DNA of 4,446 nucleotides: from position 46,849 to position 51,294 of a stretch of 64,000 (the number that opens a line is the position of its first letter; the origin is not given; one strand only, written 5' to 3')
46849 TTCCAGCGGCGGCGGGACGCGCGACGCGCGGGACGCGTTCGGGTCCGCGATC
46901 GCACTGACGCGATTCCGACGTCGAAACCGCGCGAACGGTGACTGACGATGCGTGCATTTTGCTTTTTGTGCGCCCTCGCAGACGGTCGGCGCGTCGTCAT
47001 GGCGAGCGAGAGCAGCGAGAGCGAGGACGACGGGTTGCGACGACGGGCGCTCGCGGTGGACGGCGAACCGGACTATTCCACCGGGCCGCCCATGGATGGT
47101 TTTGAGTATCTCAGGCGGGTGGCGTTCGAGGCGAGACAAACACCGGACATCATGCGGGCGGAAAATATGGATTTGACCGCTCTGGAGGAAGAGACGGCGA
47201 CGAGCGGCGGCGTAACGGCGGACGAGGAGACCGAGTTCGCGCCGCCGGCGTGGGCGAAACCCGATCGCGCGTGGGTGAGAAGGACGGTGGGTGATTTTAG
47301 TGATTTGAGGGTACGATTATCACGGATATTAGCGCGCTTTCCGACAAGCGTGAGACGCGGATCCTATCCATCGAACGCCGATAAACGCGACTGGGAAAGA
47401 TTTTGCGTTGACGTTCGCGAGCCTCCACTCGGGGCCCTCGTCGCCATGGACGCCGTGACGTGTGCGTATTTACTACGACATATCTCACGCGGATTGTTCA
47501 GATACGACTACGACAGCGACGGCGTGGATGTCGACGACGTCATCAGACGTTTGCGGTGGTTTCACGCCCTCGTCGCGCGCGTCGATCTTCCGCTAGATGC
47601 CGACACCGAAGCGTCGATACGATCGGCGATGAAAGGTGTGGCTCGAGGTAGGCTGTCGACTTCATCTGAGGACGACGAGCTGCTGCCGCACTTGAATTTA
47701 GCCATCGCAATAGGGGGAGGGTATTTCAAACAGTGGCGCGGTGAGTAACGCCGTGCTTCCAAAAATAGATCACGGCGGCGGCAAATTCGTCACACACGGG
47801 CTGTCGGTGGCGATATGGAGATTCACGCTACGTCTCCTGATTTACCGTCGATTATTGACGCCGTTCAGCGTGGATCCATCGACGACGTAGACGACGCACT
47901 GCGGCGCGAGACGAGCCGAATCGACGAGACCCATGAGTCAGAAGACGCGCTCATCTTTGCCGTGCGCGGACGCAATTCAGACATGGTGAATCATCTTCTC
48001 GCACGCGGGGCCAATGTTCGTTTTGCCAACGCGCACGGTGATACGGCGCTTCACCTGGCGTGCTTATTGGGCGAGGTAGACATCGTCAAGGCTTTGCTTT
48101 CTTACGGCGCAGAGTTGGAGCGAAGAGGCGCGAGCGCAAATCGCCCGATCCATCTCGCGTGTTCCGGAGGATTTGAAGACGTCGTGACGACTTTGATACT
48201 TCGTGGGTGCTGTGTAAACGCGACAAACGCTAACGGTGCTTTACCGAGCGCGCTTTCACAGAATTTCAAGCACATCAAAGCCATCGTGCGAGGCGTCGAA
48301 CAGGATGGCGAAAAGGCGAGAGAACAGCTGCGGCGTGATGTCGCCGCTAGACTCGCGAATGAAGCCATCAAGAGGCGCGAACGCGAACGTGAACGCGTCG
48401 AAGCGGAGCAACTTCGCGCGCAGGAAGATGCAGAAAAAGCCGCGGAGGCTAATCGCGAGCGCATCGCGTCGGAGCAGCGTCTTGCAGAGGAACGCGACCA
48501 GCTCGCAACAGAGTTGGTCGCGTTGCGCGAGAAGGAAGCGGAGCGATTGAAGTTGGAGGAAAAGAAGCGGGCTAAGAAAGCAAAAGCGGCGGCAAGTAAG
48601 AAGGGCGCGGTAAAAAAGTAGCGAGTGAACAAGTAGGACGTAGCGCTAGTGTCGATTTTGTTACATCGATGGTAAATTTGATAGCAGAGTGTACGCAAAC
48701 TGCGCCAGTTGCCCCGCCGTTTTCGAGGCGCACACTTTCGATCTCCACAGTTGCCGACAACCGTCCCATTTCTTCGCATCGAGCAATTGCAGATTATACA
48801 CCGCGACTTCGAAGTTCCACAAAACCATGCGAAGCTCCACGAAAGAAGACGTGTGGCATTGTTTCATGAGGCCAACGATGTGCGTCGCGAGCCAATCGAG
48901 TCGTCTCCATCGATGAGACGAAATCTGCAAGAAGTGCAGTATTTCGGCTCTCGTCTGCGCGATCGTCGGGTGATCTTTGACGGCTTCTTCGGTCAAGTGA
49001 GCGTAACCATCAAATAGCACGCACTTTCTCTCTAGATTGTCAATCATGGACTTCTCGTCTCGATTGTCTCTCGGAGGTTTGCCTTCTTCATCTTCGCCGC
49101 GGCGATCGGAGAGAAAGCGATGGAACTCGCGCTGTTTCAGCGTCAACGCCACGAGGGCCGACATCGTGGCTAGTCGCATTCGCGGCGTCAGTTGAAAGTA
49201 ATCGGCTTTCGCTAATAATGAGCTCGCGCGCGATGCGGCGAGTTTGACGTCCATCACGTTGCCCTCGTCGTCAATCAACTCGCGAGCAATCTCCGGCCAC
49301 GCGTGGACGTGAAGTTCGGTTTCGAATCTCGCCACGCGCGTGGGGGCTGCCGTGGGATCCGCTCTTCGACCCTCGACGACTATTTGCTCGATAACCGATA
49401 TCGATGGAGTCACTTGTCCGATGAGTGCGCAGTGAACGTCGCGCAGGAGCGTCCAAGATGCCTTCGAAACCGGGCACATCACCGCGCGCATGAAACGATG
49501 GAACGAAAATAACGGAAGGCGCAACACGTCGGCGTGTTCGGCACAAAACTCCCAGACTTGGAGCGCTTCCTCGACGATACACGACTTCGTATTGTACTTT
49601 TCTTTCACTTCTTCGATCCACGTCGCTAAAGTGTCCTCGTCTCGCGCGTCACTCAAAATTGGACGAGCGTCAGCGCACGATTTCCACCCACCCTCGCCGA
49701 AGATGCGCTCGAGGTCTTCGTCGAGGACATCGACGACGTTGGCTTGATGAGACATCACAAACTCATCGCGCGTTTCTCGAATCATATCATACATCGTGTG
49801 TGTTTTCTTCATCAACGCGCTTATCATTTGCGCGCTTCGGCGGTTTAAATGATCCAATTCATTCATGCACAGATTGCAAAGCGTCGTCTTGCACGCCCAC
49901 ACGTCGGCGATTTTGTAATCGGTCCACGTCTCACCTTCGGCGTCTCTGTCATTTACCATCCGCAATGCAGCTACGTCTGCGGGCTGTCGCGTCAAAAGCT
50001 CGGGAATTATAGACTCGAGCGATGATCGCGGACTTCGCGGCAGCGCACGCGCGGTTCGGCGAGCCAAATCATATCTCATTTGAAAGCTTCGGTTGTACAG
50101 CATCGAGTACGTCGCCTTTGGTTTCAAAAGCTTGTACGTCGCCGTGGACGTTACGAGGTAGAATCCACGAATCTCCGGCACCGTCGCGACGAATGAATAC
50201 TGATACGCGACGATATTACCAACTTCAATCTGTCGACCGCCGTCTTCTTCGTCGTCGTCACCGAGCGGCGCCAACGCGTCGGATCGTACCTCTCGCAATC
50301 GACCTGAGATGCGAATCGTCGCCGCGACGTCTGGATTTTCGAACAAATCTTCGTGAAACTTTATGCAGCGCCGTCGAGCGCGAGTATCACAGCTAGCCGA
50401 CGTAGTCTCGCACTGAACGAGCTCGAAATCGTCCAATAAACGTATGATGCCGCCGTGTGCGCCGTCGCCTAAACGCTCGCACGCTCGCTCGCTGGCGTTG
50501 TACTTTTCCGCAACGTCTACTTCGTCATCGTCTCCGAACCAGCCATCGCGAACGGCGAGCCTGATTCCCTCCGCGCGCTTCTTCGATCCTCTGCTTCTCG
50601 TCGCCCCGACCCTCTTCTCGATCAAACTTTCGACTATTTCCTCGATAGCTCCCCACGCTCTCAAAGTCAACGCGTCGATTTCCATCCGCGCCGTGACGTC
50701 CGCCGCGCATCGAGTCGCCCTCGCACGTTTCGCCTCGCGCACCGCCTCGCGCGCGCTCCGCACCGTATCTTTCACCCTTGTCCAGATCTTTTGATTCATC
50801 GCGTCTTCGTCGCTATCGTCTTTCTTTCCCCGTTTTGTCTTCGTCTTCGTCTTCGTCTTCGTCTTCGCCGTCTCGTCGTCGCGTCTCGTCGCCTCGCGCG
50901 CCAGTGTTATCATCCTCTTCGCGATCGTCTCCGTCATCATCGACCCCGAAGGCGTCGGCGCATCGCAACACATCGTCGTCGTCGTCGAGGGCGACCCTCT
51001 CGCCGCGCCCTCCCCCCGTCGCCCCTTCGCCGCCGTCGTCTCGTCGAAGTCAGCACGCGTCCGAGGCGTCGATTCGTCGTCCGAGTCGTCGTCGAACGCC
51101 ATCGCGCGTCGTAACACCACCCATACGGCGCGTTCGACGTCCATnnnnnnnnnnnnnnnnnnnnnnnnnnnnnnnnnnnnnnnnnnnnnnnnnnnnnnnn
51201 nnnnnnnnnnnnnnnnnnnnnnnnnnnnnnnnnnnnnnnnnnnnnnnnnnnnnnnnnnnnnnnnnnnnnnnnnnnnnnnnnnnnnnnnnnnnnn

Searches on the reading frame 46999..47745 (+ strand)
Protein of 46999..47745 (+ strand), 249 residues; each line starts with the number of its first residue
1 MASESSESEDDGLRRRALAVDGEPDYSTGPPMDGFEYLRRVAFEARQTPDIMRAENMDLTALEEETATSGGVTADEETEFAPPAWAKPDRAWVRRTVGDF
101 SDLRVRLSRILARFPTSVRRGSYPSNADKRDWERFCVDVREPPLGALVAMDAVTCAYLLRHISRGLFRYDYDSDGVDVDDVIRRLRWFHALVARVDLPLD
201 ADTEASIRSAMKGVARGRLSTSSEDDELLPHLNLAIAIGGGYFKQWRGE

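Call 55: search_protein_families(library=pfam, proteins=[window:46999-47745:+], max_evalue=0.0001)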
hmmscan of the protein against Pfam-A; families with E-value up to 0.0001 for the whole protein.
window:46999-47745:+ (249 aa): 1 family
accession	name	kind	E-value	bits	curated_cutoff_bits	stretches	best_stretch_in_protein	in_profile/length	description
PF04938.17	SIP1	-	2.7e-37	129.1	27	1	23-245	1-214/215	Survival motor neuron (SMN) interacting protein 1 (SIP1)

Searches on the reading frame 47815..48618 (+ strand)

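Call 55: search_protein_families(library=pfam, proteins=[window:47815-48618:+], max_evalue=0.0001)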
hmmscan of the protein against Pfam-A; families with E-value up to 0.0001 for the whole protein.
window:47815-48618:+ (268 aa): 5 families
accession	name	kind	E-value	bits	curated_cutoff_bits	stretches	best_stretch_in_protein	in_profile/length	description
PF12796.13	Ank_2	-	1.6e-17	64.3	27.3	1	15-103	3-88/90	Ankyrin repeats (3 copies)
PF00023.36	Ank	-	2e-17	62.7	21.1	1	74-103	1-30/33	Ankyrin repeat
PF13606.12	Ank_3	-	3.3e-12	45.7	22.3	1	74-101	1-28/30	Ankyrin repeat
PF13857.12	Ank_5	-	2.5e-09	37.7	27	1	41-82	15-56/56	Ankyrin repeats (many copies)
PF13637.12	Ank_4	-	1.5e-08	35.1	22.7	1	79-128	1-50/50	Ankyrin repeats (many copies)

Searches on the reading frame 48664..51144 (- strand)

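Call 55: search_protein_families(library=pfam, proteins=[window:48664-51144:-], max_evalue=0.0001)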
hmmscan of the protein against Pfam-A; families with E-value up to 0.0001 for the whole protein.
window:48664-51144:- (827 aa): 2 families
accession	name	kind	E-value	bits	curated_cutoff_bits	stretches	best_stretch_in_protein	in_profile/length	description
PF12047.13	DNMT1-RFD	-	1.3e-30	106.8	22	1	230-385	2-143/144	Cytosine specific DNA methyltransferase replication foci domain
PF02791.22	DDT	-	1.8e-09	38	22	1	524-577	3-54/58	DDT domain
